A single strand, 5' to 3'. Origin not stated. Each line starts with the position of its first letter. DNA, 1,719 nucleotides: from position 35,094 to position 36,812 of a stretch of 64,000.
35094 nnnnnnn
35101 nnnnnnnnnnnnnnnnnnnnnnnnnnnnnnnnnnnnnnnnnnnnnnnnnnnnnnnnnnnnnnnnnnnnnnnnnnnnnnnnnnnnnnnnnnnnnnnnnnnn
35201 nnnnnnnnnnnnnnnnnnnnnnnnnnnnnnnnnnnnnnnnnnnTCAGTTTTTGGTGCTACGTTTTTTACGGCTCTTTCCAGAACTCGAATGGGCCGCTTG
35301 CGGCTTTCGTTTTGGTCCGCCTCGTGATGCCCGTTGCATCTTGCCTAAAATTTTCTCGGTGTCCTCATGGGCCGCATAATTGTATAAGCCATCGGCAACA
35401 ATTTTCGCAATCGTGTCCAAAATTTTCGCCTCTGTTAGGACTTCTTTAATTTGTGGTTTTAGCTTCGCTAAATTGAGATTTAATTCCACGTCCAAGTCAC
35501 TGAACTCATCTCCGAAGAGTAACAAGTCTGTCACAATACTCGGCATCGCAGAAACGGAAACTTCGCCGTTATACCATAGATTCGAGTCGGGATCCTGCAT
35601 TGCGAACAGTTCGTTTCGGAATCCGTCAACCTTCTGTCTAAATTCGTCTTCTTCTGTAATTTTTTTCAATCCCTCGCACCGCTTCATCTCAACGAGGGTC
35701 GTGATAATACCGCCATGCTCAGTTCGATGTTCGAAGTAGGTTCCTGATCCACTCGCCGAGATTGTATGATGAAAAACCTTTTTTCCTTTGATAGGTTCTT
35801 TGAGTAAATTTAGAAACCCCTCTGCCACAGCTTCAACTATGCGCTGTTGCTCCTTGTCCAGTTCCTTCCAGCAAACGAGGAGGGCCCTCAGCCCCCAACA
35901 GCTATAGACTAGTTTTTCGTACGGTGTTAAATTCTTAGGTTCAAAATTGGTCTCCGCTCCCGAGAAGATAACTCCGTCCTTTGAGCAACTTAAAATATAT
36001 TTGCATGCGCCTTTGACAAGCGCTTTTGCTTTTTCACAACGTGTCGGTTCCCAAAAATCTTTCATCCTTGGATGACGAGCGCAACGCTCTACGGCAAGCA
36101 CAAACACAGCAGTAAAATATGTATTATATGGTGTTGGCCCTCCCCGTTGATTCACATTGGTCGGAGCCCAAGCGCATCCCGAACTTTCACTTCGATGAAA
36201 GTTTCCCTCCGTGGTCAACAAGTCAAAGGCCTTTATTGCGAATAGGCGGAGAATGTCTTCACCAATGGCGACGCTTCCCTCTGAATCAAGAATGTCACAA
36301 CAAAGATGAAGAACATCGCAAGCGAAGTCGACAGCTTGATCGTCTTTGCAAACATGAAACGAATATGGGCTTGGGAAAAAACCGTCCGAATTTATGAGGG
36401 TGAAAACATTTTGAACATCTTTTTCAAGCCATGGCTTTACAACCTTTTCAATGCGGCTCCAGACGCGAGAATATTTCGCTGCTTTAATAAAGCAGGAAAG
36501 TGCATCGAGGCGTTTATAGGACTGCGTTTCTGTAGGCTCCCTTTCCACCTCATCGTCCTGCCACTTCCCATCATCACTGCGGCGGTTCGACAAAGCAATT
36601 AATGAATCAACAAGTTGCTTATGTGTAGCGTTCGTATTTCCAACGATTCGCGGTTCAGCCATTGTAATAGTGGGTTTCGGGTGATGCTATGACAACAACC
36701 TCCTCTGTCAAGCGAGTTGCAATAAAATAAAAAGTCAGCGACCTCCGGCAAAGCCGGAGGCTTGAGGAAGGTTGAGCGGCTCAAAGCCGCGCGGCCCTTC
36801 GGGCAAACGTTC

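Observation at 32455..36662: Candidate novel defence operon: helical-barrel protein + MinD/ParA ATPase + HD phosphohydrolase + YkgJ Fe-S protein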

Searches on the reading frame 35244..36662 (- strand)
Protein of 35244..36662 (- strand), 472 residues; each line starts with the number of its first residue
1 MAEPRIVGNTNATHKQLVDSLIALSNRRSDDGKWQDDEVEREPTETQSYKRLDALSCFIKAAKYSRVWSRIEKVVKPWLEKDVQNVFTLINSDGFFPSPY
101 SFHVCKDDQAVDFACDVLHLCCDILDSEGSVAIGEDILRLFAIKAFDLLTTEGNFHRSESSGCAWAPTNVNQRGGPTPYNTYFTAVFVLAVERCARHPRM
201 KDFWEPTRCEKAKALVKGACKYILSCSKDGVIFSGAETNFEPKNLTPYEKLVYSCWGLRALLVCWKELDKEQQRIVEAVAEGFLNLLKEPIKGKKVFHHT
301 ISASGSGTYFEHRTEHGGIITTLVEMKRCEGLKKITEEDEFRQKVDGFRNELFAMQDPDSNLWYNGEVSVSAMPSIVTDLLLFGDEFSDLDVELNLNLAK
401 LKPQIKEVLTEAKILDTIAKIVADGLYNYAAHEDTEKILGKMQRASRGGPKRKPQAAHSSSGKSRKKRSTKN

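Call 3: search_protein_families(library=pfam, proteins=[window:35244-36662:-], max_evalue=0.01)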
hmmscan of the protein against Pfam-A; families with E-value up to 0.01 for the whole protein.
window:35244-36662:- (472 aa): 0 families

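Call 4: search_protein_families(library=padloc, proteins=[window:35244-36662:-], max_evalue=0.01)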
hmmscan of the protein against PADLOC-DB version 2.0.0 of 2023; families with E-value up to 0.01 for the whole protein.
window:35244-36662:- (472 aa): 0 families

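Call 5: search_protein_families(library=ncbifam, proteins=[window:35244-36662:-], max_evalue=0.01)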
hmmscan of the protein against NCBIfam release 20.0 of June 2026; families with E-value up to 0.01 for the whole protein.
window:35244-36662:- (472 aa): 0 families

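Call 8: search_solved_structures(query=window:35244-36662:-, max_evalue=10)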
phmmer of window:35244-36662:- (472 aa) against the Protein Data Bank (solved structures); distinct sequences matched with E-value up to 10: 1.
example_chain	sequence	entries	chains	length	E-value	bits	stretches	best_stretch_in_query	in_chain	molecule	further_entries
1wn1_A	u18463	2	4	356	1.5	10.8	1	267-317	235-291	dipeptidase | 356aa long hypothetical dipeptidase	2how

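Call 9: find_homologous_proteins(query=window:35244-36662:-, max_evalue=0.001)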
Query window:35244-36662:- (472 aa): 10 proteins with E <= 0.001 among 6630 candidates.
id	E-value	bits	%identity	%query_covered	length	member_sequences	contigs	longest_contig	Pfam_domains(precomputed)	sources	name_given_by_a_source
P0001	0.0e+0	1093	100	100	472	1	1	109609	-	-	-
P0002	4.6e-104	367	39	99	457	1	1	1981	-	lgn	-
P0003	2.7e-99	351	40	95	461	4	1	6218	-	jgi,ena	-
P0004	8.4e-99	350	39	96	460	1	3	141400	-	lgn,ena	-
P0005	2.0e-33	134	28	98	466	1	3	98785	-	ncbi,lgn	-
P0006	3.5e-22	97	26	88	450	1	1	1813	-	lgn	-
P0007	6.6e-22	96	24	88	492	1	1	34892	-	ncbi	-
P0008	1.3e-20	92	24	95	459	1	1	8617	-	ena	-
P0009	2.3e-20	91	24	94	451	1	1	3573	-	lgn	-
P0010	5.0e-15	73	24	86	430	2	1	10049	-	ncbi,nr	ncbi:MAG: hypothetical protein KKI12_02970 [Proteobacteria bacterium]|nr:hypothetical protein [Pseud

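Call 11: find_encoding_contigs(protein=P0004, flank=8000, max_places=2)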
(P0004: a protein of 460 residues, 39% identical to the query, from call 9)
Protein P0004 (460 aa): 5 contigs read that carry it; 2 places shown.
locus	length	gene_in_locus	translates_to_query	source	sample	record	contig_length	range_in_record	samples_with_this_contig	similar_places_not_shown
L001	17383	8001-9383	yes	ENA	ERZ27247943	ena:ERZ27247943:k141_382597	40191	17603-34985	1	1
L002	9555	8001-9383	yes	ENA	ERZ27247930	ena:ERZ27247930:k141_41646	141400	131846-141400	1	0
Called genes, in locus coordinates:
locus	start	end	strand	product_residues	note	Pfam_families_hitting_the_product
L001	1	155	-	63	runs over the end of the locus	PF00830:Ribosomal_L28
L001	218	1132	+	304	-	-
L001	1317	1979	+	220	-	PF14512:TM1586_NiRdase, PF00881:Nitroreductase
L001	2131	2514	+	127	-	-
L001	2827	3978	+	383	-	-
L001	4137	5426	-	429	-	PF01808:AICARFT_IMPCHas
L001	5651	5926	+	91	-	-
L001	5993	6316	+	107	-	-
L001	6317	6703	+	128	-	-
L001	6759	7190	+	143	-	PF00383:dCMP_cyt_deam_1, PF14437:MafB19-deam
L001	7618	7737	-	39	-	-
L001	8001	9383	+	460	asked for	-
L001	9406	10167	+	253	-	PF01656:CbiA, PF07015:VirC1 (weak), PF09140:MipZ (weak), PF10609:ParA, PF13614:AAA_31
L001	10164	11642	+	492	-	-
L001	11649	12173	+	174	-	PF03692:CxxCxxCC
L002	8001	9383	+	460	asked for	-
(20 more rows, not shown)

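Call 12: find_encoding_contigs(protein=P0005, flank=8000, max_places=2)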
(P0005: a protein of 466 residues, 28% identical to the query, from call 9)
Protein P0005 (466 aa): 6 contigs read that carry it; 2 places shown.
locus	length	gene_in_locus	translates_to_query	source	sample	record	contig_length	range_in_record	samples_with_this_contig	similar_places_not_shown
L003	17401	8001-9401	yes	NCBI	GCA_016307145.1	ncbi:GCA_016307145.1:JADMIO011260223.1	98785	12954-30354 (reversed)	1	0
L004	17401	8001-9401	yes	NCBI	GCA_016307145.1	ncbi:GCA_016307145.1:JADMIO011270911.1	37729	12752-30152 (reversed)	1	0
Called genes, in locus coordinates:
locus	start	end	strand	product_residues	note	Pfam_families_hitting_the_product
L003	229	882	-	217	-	PF00072:Response_reg, PF00196:GerE, PF08281:Sigma70_r4_2 (weak)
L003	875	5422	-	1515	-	PF01339:CheB_methylest, PF03705:CheR_N, PF01739:CheR, PF13596:PAS_10, PF00989:PAS, PF08448:PAS_4, PF13426:PAS_9, PF13185:GAF_2, +7 more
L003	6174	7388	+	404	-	PF00589:Phage_integrase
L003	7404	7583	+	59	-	-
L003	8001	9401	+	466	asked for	-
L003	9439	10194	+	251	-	PF01656:CbiA, PF07015:VirC1 (faint), PF09140:MipZ (faint), PF10609:ParA, PF13614:AAA_31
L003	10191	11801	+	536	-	-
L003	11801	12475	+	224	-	PF03692:CxxCxxCC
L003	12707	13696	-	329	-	PF13020:NOV_C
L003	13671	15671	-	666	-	PF00176:SNF2-rel_dom, PF04851:ResIII (weak), PF00271:Helicase_C (weak)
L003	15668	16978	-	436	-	-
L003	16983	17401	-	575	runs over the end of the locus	PF00145:DNA_methylase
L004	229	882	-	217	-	PF00072:Response_reg, PF00196:GerE, PF08281:Sigma70_r4_2 (weak)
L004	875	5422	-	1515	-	PF01339:CheB_methylest, PF03705:CheR_N, PF01739:CheR, PF13596:PAS_10, PF00989:PAS, PF08448:PAS_4, PF13426:PAS_9, PF13185:GAF_2, +7 more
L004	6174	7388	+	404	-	PF00589:Phage_integrase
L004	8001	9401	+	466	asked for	-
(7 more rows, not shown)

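Call 13: find_encoding_contigs(protein=P0007, flank=8000, max_places=2)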
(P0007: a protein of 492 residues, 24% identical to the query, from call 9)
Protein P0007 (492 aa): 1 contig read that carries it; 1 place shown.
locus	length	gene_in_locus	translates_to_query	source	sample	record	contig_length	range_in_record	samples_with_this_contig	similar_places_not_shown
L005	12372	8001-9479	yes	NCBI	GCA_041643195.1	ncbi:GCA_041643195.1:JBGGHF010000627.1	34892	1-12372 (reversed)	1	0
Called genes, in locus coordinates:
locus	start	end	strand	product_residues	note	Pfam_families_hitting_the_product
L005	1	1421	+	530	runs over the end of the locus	PF00070:Pyr_redox (faint), PF00890:FAD_binding_2 (weak), PF01134:GIDA (faint), PF01266:DAO, PF01946:Thi4 (weak), PF12831:FAD_oxidored (weak), PF13450:NAD_binding_8, PF01593:Amino_oxidase, +2 more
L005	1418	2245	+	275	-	PF08242:Methyltransf_12 (faint)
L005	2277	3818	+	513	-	PF00070:Pyr_redox (faint), PF00890:FAD_binding_2 (faint), PF01266:DAO (weak), PF01593:Amino_oxidase (weak), PF03486:HI0933_like (faint), PF13450:NAD_binding_8, PF01593:Amino_oxidase, PF01266:DAO (weak), +2 more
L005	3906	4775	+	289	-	PF02086:MethyltransfD12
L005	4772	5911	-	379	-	-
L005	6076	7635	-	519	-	-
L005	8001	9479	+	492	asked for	-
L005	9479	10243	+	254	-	PF01656:CbiA, PF09140:MipZ (faint), PF10609:ParA (weak), PF13614:AAA_31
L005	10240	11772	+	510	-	-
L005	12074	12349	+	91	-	-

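Call 30: predict_structure(alignment_id=A1)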
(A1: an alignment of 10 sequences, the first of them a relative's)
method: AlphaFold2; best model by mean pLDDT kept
length: 472 residues; sequences in the alignment: 10
mean_pLDDT: 77.5   pTM: 0.76
mean pLDDT of the five models: 77.5, 76.0, 74.7, 73.7, 71.9
residues with pLDDT >= 90: 168; 70-90: 150; 50-70: 109; < 50: 45
segments of 3 or more residues with pLDDT < 50: 1-9, 393-396, 447-467, 469-472
pLDDT, mean of each block of 10 residues (from residue 1): 37 86 89 74 61 88 89 91 90 74 67 92 89 91 96 86 85 64 94 95 96 96 93 71 73 93 96 97 89 67 69 72 92 90 87 83 72 80 79 50 61 64 61 54 49 37 43 40
secondary structure, 60 per line:
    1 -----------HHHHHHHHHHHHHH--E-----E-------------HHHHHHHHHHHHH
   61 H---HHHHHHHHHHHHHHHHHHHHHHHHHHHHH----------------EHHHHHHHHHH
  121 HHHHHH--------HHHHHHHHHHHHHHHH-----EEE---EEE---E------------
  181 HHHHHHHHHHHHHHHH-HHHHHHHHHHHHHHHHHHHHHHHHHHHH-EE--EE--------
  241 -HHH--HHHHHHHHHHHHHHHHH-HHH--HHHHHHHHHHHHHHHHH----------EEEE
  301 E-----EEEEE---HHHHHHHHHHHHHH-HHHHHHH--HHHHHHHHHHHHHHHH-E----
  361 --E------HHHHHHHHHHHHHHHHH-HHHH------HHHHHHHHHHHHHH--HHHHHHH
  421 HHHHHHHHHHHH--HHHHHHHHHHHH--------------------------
elements in order: H12-25 H48-61 H65-93 H111-126 H135-150 E156-158 E162-164 H181-196 H198-225 H247-263 H270-286 E297-301 E307-311 H315-328 H330-336 H339-354 H370-386 H388-391 H398-411 H414-432 H435-446

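Call 35: fold_search(model_id=the predicted structure, library=pdb)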
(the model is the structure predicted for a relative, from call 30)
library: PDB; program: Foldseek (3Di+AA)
matches with E <= 10: 1010; with E <= 0.001: 32
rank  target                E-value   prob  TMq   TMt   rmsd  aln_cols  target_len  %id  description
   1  8wbu                  1.4e-05  1.00  0.48  0.56   7.5       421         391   12  The crystal structure of circular mannose with mutant H247F of the cellobiose 2-epimerase from Caldicellulosiruptor sacc (released 2023-10-25)
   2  6u4z                  2.1e-05  1.00  0.50  0.50   9.8       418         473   11  Crystal Structure of a family 76 glycoside hydrolase from a bovine Bacteroides thetaiotaomicron strain (released 2020-04-29)
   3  5x32_A                2.2e-05  1.00  0.50  0.60   8.8       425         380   12  Crystal structure of D-mannose isomerase (released 2018-02-07)
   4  5x32_B                2.7e-05  1.00  0.49  0.58   8.9       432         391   11  Crystal structure of D-mannose isomerase (released 2018-02-07)
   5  2afa_A                4.0e-05  1.00  0.47  0.53   8.1       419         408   10  Crystal Structure of putative NAG isomerase from Salmonella typhimurium (released 2005-08-16)
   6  5zhb_A                5.4e-05  1.00  0.50  0.59   7.5       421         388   12  Structure of Cellobiose 2-Epimerase from Bacillus thermoamylovorans B4167 (released 2019-06-19)
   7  7ag4_C                5.4e-05  1.00  0.47  0.51  10.1       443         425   10  Crystal structure of active site mutant of SQ Isomerase (YihS-H248A) from Salmonella enterica in complex with sulfofru (released 2021-04-14)
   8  2zbl_A                5.9e-05  1.00  0.49  0.54   8.0       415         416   10  Functional annotation of Salmonella enterica yihS-encoded protein (released 2008-02-05)
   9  2zbl_C                5.9e-05  1.00  0.49  0.54   8.1       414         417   10  Functional annotation of Salmonella enterica yihS-encoded protein (released 2008-02-05)
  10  3wkg_A                6.4e-05  1.00  0.50  0.57   7.8       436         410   12  Crystal structure of cellobiose 2-epimerase in complex with glucosylmannose (released 2013-12-25)
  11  7nl5_A                6.7e-05  1.00  0.45  0.60   8.5       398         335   11  Structure of the catalytic domain of the Bacillus circulans alpha-1,6 Mannanase in complex with an alpha-1,6-alpha-man (released 2021-04-28)
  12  8h1n                  9.1e-05  1.00  0.50  0.55   8.3       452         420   11  Crystal structure of glucose-2-epimerase mutant_D254A in complex with D-Glucitol from Runella slithyformis Runsl_4512 (released 2023-07-12)
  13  2rgk_A                9.1e-05  1.00  0.48  0.55   8.0       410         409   10  Functional annotation of Escherichia coli yihS-encoded protein (released 2008-08-26)
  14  4z4j                  9.9e-05  1.00  0.49  0.58   7.1       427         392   12  Crystal Structure of cellobiose 2-epimerase from Caldicellulosiruptor saccharolyticus DSM 8903 (released 2016-04-13)
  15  5agd_A                1.0e-04  1.00  0.47  0.63   8.0       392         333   11  An inactive (D125N) variant of the catalytic domain, BcGH76, of Bacillus circulans Aman6 in complex with alpha-1,6-man (released 2015-03-25)
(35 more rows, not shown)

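Call 38: search_protein_representatives(alignment_id=A1)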
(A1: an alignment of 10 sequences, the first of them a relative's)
Query: 10 sequences, 469 profile positions. Proteins with E-value up to 0.001 (for the whole library): 127; up to 1e-10: 80; up to 1e-30: 39. The best 127 are listed.
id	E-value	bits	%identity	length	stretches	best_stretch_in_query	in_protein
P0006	2.2e-193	659.7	-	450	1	1-455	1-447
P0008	9.4e-183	624.6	-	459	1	1-466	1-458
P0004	3.5e-175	599.6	-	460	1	1-469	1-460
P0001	6.5e-171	585.5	-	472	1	1-469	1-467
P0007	2.5e-170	583.6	-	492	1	1-468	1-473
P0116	9.2e-145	499.3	-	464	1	14-459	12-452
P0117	5.9e-137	473.6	-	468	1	1-468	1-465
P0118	1.5e-132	459.1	-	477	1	10-453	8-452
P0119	3.4e-132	457.9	-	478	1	12-457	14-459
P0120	3.9e-122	424.7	-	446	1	10-447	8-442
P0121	1.1e-121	423.2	-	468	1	10-458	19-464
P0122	1.1e-116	406.8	-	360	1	1-364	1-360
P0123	5.2e-116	404.5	-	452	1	13-465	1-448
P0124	1.0e-107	377.2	-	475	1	1-451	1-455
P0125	1.4e-99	350.3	-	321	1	2-323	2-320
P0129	3.4e-58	213.9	-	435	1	9-425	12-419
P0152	7.7e-27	110.5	-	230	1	40-158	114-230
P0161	1.7e-17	79.7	-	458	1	87-442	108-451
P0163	1.2e-16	76.9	-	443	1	9-448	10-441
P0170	2.6e-15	72.5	-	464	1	93-429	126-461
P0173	1.5e-14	70.0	-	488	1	91-440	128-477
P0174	9.2e-14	67.4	-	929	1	89-367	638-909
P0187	4.0e-11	58.7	-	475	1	91-432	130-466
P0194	3.4e-10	55.6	-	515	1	16-228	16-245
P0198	2.0e-09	53.1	-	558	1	21-225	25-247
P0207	1.0e-07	47.4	-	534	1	92-365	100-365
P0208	1.2e-06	44.0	-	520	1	28-338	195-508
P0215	1.8e-05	40.1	-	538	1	1-355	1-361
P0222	4.5e-05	38.7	-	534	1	9-228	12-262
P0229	1.4e-04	37.1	-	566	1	31-259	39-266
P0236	2.7e-04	36.2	-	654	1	20-154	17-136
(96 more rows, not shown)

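Call 62: search_protein_families(library=pfam, proteins=[P0174, P0208, P0236, P0229, P0215, P0207, P0198, P0222, P0194, P0152], max_evalue=0.001)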
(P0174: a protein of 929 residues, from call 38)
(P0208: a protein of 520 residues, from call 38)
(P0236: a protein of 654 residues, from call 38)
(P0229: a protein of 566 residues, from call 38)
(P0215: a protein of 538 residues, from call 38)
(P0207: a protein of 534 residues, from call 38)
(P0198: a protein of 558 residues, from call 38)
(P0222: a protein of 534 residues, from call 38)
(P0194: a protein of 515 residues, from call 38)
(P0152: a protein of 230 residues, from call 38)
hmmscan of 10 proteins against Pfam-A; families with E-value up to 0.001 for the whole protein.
P0174 (929 aa): 6 families
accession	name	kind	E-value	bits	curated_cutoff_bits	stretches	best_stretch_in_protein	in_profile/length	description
PF13614.12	AAA_31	-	2.2e-09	37.9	27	1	8-46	2-40/177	AAA domain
PF13676.11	TIR_2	-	1.5e-08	35.6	28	1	355-465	2-99/122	TIR domain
PF10609.15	ParA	-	1.4e-05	25.1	27.1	1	8-56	4-52/246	NUBPL iron-transfer P-loop NTPase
PF01656.29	CbiA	-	1.8e-05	25.1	25.4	1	10-224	1-73/125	CobQ/CobB/MinD/ParA nucleotide binding domain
PF07015.17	VirC1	-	0.00023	21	24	0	8-49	2-43/231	VirC1 protein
PF00142.24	Fer4_NifH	-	0.00061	19.8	25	0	9-47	2-39/271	4Fe-4S iron sulfur cluster binding proteins, NifH/frxC family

P0208 (520 aa): 2 families
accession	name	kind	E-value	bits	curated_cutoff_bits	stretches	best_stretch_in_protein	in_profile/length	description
PF13676.11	TIR_2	-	4.7e-17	63.1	28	1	4-105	23-121/122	TIR domain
PF01582.25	TIR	-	1.2e-06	28.9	21.3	1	7-77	31-97/179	TIR domain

P0236 (654 aa): 8 families
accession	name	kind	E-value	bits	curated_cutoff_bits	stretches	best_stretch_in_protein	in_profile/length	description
PF13243.12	SQHop_cyclase_C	-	5.3e-14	52.4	26.1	1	120-200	156-232/319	Squalene-hopene cyclase C-terminal domain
PF07678.20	TED_complement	-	3.2e-07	30.2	22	0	174-243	113-195/312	A-macroglobulin TED domain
PF13191.12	AAA_16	-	2.3e-06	28.7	32.6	1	366-551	2-165/167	AAA ATPase domain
PF13249.12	SQHop_cyclase_N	-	3.7e-06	26.8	26.2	0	125-235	1-104/291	Squalene-hopene cyclase N-terminal domain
PF00432.27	Prenyltrans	-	1.4e-05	25.1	26.5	1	119-217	46-141/304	Prenyltransferase alpha-alpha toroid domain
PF13173.12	AAA_14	-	3.8e-05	24.1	27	0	390-436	5-53/129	AAA domain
PF13401.12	AAA_22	-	0.0002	22.1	27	0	390-559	8-125/130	AAA domain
PF09492.16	Pec_lyase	-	0.00034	20.4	22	0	282-318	51-87/292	Pectic acid lyase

P0229 (566 aa): 0 families

P0215 (538 aa): 1 family
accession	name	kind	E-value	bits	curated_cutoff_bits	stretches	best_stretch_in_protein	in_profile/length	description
PF13243.12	SQHop_cyclase_C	-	3.7e-05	23.4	26.1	1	116-299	124-287/319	Squalene-hopene cyclase C-terminal domain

P0207 (534 aa): 2 families
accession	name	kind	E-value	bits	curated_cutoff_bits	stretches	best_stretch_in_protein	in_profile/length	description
PF13676.11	TIR_2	-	1.1e-25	91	28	1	402-516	1-111/122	TIR domain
PF01582.25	TIR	-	4.9e-06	26.9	21.3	1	414-482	18-85/179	TIR domain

P0198 (558 aa): 0 families

P0222 (534 aa): 0 families

P0194 (515 aa): 0 families

P0152 (230 aa): 0 families

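Call 65: search_protein_families(library=padloc, proteins=[P0174, P0208, P0207, P0236, P0161, P0170, P0173, P0187, P0129, P0163], max_evalue=0.001)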
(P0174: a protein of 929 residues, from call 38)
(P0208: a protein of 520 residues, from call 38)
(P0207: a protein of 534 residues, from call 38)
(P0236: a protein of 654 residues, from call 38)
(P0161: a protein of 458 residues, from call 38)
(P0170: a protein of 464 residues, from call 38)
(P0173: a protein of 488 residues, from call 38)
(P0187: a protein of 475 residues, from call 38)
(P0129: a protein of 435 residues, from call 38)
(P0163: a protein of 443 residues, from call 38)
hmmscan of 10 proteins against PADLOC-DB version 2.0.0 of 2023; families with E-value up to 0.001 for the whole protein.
P0174 (929 aa): 2 families
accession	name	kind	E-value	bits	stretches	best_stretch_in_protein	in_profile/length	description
PDLC04559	PDC-M28B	-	4.2e-25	86.7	2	9-77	130-194/438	-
PDLC04560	PDC-M28B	-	4.5e-12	44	1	4-207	11-205/327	-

P0208 (520 aa): 5 families
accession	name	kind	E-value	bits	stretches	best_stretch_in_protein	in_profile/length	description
PDLC02403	Aga_TIR-PNTD1-PNTD2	-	1.2e-16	58.9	1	3-113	27-135/443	Class I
PDLC02421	Aga_TIR-PNTD1-PNTD2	-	5.6e-16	56.7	1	4-113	29-135/430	Class I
PDLC02416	Aga_REase-TIR-PNTD1-PNTD2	-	5.9e-08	29.8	1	4-114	180-283/572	Class I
PDLC02400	Aga_TIR-PNTD1-PNTD2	-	2e-06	24.4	1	9-112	217-318/639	Class I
PDLC05062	PDC-S66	-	5.6e-05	20.7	1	3-47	173-217/282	-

P0207 (534 aa): 8 families
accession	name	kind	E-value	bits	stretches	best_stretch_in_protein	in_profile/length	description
PDLC02421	Aga_TIR-PNTD1-PNTD2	-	3.3e-12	44.3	1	402-528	6-134/430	Class I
PDLC02403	Aga_TIR-PNTD1-PNTD2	-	2.5e-11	41.3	1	414-527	18-132/443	Class I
PDLC05062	PDC-S66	-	8.6e-08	30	1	391-465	140-215/282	-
PDLC02012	SAVED5--SAVED_TIR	-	9.8e-07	26.2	1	398-500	12-118/404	-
PDLC03957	bSEFIR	-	2.6e-06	25.5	1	405-466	46-108/412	-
PDLC02962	RT-TIR_XII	-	1.1e-05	22.6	1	391-480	337-426/478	single gene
PDLC00424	ThsB1|ThsB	-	3.9e-05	21.5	1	389-459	90-162/234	TIR-like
PDLC02416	Aga_REase-TIR-PNTD1-PNTD2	-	5.2e-05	20.1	1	401-505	157-255/572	Class I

P0236 (654 aa): 0 families

P0161 (458 aa): 0 families

P0170 (464 aa): 0 families

P0173 (488 aa): 0 families

P0187 (475 aa): 0 families

P0129 (435 aa): 0 families

P0163 (443 aa): 0 families

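Call 66: find_encoding_contigs(protein=P0207, flank=6000, max_places=2)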
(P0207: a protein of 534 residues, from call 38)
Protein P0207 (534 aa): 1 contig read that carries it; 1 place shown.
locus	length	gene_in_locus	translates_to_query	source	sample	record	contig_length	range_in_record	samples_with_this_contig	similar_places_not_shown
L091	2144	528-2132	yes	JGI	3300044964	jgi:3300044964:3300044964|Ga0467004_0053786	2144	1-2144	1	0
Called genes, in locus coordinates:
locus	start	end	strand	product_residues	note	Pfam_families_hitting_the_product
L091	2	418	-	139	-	?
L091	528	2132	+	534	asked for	PF01582:TIR (weak), PF13676:TIR_2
